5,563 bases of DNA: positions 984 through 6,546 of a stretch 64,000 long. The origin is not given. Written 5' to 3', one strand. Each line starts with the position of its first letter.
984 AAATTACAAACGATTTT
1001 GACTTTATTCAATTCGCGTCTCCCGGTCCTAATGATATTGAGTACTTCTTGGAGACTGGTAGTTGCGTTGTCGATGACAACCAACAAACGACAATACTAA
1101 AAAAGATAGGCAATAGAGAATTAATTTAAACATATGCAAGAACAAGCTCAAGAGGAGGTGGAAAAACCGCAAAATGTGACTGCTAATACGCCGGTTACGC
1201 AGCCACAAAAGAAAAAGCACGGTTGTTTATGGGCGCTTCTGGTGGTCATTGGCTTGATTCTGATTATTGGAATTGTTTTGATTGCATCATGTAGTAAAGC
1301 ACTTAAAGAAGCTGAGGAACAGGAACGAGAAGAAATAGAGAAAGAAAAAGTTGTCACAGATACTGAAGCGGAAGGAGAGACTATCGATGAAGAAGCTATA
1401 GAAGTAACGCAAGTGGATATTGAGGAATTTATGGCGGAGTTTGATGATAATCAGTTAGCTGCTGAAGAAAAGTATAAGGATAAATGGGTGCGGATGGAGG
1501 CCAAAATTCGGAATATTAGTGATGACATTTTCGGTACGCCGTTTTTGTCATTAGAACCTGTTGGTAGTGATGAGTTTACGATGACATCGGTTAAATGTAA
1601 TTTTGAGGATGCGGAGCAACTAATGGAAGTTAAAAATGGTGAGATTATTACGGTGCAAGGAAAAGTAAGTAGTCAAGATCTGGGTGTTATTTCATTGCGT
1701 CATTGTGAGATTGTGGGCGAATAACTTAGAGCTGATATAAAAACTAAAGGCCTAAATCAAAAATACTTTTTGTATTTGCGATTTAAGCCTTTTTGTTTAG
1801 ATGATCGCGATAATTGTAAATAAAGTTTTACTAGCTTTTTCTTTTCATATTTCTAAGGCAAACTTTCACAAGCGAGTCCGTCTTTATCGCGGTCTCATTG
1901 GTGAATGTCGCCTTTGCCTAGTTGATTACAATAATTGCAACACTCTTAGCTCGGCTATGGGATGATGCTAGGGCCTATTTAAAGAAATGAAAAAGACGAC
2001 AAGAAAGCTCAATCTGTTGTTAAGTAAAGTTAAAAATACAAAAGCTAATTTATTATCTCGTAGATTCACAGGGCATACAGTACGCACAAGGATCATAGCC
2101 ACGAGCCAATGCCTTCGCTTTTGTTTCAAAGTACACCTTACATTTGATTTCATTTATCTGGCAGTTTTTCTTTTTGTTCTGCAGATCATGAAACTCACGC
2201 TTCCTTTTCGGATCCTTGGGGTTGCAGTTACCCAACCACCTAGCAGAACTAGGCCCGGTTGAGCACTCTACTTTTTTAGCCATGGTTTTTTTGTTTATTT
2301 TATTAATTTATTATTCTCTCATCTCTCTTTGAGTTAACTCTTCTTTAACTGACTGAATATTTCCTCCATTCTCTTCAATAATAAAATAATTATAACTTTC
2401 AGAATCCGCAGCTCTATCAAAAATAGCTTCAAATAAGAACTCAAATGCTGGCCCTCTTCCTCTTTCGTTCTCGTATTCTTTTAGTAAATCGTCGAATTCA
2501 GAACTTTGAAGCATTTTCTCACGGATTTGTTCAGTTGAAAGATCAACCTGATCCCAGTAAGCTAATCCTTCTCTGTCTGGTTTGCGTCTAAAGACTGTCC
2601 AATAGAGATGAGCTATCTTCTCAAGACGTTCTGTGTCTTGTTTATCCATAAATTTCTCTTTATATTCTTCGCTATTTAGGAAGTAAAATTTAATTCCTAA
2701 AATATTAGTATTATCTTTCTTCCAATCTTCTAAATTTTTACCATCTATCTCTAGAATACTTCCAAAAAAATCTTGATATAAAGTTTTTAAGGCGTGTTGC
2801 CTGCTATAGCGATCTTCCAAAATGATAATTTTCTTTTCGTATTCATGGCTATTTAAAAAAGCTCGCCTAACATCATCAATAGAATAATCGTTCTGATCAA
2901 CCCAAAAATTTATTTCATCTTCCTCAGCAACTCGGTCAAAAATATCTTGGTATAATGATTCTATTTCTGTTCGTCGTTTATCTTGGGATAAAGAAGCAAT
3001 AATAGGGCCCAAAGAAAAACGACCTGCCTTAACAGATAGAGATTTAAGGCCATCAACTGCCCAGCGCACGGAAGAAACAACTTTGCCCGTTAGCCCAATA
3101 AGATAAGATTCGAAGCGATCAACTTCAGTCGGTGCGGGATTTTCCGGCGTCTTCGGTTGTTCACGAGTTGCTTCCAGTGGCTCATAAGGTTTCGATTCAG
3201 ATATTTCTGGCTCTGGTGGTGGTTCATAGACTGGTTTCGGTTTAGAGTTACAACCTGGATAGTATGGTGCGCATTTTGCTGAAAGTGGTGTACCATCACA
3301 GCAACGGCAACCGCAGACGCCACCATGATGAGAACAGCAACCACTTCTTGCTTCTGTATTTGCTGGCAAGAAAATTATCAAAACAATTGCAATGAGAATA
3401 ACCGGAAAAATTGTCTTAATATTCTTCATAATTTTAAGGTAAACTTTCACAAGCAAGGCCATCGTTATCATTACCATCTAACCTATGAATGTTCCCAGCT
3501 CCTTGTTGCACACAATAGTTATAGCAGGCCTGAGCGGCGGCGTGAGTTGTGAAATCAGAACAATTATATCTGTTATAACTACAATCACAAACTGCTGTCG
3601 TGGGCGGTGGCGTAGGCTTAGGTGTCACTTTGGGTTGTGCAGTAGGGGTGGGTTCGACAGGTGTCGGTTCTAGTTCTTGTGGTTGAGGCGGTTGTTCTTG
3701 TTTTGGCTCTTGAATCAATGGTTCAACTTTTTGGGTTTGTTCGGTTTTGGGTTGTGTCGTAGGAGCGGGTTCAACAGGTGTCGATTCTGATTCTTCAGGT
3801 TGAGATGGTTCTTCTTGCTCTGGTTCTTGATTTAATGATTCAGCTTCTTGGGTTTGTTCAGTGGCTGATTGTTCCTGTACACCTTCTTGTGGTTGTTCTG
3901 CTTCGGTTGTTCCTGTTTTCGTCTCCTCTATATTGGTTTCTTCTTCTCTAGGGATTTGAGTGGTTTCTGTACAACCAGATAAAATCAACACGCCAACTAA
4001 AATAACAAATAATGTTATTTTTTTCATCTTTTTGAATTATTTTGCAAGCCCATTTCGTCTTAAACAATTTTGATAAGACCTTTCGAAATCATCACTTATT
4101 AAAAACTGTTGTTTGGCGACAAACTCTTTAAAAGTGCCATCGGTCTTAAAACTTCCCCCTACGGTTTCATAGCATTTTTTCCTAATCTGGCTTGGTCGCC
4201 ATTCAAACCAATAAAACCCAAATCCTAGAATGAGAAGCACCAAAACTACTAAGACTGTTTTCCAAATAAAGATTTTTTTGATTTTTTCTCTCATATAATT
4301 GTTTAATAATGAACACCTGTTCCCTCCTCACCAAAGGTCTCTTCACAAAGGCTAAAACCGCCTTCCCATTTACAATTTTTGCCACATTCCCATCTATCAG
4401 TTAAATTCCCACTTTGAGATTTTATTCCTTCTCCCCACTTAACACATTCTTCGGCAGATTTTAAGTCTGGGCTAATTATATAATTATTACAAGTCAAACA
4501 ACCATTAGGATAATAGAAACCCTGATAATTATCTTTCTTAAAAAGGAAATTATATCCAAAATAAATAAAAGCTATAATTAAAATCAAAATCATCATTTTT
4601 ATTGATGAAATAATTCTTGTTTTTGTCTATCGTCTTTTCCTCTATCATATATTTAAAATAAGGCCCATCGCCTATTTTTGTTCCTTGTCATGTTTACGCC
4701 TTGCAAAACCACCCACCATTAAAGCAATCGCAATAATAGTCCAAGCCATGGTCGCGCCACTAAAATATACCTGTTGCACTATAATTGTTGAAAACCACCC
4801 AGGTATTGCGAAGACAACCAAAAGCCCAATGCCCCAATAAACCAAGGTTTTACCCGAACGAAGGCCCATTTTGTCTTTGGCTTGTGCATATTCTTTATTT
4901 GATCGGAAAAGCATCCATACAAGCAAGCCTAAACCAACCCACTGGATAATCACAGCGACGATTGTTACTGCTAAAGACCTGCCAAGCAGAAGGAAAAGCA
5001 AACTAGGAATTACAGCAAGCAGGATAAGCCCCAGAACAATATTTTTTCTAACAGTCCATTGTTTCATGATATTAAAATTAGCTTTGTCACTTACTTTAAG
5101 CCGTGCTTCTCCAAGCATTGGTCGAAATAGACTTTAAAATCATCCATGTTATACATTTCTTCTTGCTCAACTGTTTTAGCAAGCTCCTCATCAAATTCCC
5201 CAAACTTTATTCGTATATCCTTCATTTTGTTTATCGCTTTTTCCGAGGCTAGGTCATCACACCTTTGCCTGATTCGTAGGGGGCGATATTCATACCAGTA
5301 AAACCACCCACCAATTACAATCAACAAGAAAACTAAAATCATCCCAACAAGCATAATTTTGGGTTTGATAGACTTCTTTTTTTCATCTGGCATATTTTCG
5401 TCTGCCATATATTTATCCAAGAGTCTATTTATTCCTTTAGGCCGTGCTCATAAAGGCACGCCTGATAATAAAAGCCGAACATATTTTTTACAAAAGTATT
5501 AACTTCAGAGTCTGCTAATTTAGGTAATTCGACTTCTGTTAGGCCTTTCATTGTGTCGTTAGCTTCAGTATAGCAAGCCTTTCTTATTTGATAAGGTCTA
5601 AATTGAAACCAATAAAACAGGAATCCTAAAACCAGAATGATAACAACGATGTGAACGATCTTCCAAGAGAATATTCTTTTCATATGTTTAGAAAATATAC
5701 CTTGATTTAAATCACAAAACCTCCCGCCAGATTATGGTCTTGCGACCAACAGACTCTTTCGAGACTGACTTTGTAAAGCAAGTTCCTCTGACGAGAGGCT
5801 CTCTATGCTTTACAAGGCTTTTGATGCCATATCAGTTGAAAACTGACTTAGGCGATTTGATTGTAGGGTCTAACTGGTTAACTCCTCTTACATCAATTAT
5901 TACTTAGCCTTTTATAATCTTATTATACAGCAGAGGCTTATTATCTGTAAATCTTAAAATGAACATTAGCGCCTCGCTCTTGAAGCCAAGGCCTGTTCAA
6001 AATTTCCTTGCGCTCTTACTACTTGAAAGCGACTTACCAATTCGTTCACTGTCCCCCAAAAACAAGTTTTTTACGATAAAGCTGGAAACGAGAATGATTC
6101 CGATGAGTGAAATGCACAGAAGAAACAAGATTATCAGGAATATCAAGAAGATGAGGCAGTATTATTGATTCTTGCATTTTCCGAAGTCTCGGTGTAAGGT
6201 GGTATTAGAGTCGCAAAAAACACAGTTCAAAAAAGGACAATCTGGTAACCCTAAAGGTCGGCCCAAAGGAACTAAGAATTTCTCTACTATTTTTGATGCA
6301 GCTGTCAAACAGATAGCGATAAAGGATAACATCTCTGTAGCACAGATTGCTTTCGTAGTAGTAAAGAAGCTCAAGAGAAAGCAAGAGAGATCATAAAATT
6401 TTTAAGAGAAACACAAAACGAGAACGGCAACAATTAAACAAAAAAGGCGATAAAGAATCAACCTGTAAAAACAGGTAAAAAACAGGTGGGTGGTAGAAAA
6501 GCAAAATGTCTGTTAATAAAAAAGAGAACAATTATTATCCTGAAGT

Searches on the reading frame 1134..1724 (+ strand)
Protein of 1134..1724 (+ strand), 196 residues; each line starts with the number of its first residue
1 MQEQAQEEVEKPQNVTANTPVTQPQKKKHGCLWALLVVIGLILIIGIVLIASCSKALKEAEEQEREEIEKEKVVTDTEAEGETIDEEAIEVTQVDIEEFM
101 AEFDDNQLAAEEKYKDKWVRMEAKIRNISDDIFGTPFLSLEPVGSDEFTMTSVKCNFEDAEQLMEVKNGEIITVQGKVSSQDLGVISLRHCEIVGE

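Call 13: find_encoding_contigs(protein=window:1134-1724:+, flank=10000, max_places=10)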
Protein window:1134-1724:+ (196 aa): 3 contigs read that carry it; 3 places shown.
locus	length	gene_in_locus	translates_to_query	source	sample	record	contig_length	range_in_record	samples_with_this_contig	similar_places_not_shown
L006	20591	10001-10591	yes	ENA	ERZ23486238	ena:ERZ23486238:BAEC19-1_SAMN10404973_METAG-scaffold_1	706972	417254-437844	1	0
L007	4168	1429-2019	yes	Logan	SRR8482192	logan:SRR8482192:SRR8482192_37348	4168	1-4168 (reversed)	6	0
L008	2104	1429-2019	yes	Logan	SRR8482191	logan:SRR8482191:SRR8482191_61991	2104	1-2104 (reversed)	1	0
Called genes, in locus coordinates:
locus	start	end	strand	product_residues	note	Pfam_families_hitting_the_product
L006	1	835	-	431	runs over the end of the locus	PF08014:MATCAP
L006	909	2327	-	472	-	PF14397:ATPgrasp_ST, PF02655:ATP-grasp_3 (faint), PF08443:RimK (faint), PF14398:ATPgrasp_YheCD (faint), PF05618:RimB-like (faint)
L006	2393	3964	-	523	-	PF00801:PKD, PF18911:PKD_4, PF14402:7TM_transglut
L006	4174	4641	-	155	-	PF02075:RuvC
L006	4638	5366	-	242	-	PF20772:TACO1_YebC_N, PF01709:Transcrip_reg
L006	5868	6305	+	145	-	-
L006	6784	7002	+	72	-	-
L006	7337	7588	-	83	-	PF15919:HicB_lk_antitox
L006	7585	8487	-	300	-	PF00932:LTD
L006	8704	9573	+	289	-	PF04326:SLFN_AlbA_2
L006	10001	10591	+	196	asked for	PF06785:UPF0242 (weak), PF12869:tRNA_anti-like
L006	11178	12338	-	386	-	PF13946:DUF4214 (weak)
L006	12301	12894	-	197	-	-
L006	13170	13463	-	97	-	-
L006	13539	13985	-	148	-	-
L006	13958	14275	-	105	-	-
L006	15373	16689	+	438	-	PF04473:DUF553 (weak)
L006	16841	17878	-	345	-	PF01939:NucS_C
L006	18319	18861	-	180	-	-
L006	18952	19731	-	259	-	PF01420:Methylase_S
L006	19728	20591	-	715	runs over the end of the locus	PF02384:N6_Mtase, PF07669:Eco57I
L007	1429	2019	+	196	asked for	PF06785:UPF0242 (weak), PF12869:tRNA_anti-like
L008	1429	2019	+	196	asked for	PF06785:UPF0242 (weak), PF12869:tRNA_anti-like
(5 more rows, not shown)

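Call 19: search_protein_families(library=pfam, max_evalue=0.01, proteins=[L006:8704-9573:+, window:1134-1724:+])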
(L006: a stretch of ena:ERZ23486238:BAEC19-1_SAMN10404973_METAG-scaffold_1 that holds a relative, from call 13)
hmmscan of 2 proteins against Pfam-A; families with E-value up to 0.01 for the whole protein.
L006:8704-9573:+ (289 aa): 1 family
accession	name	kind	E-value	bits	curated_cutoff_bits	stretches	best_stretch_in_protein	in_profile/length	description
PF04326.19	SLFN_AlbA_2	-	1.2e-10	42.4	25.3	1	21-147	4-117/118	Schlafen, AlbA_2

window:1134-1724:+ (196 aa): 4 families
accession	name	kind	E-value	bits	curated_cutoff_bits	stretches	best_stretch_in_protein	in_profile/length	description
PF12869.13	tRNA_anti-like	-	1.2e-17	64.2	23.5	1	35-191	9-145/146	tRNA_anti-like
PF06785.16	UPF0242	-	2e-06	28.4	33.5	1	33-179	33-181/194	Uncharacterised protein family (UPF0242) N-terminus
PF14851.11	FAM176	-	0.0038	17.5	31.5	1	29-94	22-88/152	FAM176 family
PF17231.7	DUF5305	-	0.0082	16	29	0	7-91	92-180/217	Family of unknown function (DUF5305)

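Call 20: search_protein_families(library=pfam, max_evalue=0.01, proteins=[L006:7337-7588:-])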
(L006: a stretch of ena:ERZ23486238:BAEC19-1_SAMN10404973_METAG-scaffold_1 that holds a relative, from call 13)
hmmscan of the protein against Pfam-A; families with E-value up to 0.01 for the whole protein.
L006:7337-7588:- (83 aa): 2 families
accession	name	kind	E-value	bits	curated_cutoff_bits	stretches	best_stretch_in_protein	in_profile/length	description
PF15919.11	HicB_lk_antitox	-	2.5e-11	44.3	27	1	14-67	1-56/123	HicB_like antitoxin of bacterial toxin-antitoxin system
PF21748.3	UPF0150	-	0.0019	18.5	27.3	1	22-54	17-49/64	UPF0150-like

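Call 60: search_protein_families(library=padloc, max_evalue=0.001, proteins=[L006:8704-9573:+, window:1134-1724:+])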
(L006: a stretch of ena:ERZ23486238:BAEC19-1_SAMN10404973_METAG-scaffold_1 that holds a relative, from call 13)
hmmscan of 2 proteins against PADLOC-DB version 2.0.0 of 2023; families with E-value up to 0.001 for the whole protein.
L006:8704-9573:+ (289 aa): 0 families

window:1134-1724:+ (196 aa): 0 families

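Call 61: search_protein_families(library=phrogs, max_evalue=0.001, proteins=[L006:8704-9573:+, window:1134-1724:+])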
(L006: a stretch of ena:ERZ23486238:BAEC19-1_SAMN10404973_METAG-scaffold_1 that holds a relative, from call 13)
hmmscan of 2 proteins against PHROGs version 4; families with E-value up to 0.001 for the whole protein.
L006:8704-9573:+ (289 aa): 1 family
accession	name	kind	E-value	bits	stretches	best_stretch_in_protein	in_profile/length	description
phrog_12156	-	DNA, RNA and nucleotide metabolism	8.4e-08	32.3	1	43-156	39-148/485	DNA helicase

window:1134-1724:+ (196 aa): 3 families
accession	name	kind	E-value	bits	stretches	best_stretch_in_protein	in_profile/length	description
phrog_8545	-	moron, auxiliary metabolic gene and host takeover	6.6e-12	46.6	1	24-193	9-176/177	superinfection exclusion Sie-like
phrog_13333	-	unknown function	4.2e-05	24.2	1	85-164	54-133/248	-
phrog_9170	-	unknown function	0.00051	20.9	0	42-181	10-142/159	-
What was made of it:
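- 8..1724 (+): Left-end cargo: Schlafen/AlbA_2 protein (the gene starts at window -163) and a membrane OB-fold protein resembling superinfection-exclusion proteins (1134-1724). Calls 13, 19, 61.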

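Call 75: search_protein_families(library=ncbifam, max_evalue=0.001, proteins=[L006:7585-8487:-])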
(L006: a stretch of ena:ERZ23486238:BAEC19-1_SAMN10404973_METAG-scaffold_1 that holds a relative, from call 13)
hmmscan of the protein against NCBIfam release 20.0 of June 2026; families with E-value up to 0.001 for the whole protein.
L006:7585-8487:- (300 aa): 0 families

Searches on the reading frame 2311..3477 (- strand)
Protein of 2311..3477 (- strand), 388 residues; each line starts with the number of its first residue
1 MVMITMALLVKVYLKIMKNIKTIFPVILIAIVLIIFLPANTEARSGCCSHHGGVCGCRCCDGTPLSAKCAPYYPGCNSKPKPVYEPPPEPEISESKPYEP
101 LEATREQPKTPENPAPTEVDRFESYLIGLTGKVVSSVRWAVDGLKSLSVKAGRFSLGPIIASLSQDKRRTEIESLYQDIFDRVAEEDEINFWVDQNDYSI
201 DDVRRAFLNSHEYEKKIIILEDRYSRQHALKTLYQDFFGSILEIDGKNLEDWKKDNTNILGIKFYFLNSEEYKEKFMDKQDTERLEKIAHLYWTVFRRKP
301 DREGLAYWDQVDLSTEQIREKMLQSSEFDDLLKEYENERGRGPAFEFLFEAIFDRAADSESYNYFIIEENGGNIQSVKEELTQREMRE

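Call 19: search_protein_families(library=pfam, max_evalue=0.01, proteins=[window:2311-3477:-])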
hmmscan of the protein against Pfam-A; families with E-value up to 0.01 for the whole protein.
window:2311-3477:- (388 aa): 1 family
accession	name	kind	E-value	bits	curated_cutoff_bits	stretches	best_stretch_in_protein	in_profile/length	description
PF13946.11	DUF4214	-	1.2e-14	54.5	23.2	2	265-329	3-69/72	Domain of unknown function (DUF4214)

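Call 60: search_protein_families(library=padloc, max_evalue=0.001, proteins=[window:2311-3477:-])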
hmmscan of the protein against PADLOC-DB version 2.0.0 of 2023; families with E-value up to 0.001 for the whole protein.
window:2311-3477:- (388 aa): 0 families

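Call 61: search_protein_families(library=phrogs, max_evalue=0.001, proteins=[window:2311-3477:-])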
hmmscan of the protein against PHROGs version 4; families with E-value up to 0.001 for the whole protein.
window:2311-3477:- (388 aa): 0 families

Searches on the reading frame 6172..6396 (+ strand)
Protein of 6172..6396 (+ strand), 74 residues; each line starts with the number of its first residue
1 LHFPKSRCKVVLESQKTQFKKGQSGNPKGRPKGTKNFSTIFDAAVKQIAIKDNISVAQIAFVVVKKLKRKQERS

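Call 20: search_protein_families(library=pfam, max_evalue=0.01, proteins=[window:6172-6396:+])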
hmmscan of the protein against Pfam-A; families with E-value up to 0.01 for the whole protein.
window:6172-6396:+ (74 aa): 1 family
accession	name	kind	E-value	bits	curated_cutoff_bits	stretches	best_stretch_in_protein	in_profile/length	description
PF18932.5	DUF5681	-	8.2e-13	49.2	27.5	1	15-58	1-44/77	Family of unknown function (DUF5681)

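Call 61: search_protein_families(library=phrogs, max_evalue=0.001, proteins=[window:6172-6396:+])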
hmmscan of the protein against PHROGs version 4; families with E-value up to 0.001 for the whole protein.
window:6172-6396:+ (74 aa): 2 families
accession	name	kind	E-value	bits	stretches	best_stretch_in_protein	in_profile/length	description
phrog_26239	-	unknown function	7.7e-12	46.8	1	15-68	17-73/146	-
phrog_4114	-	unknown function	1e-09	39.4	1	14-57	5-45/123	-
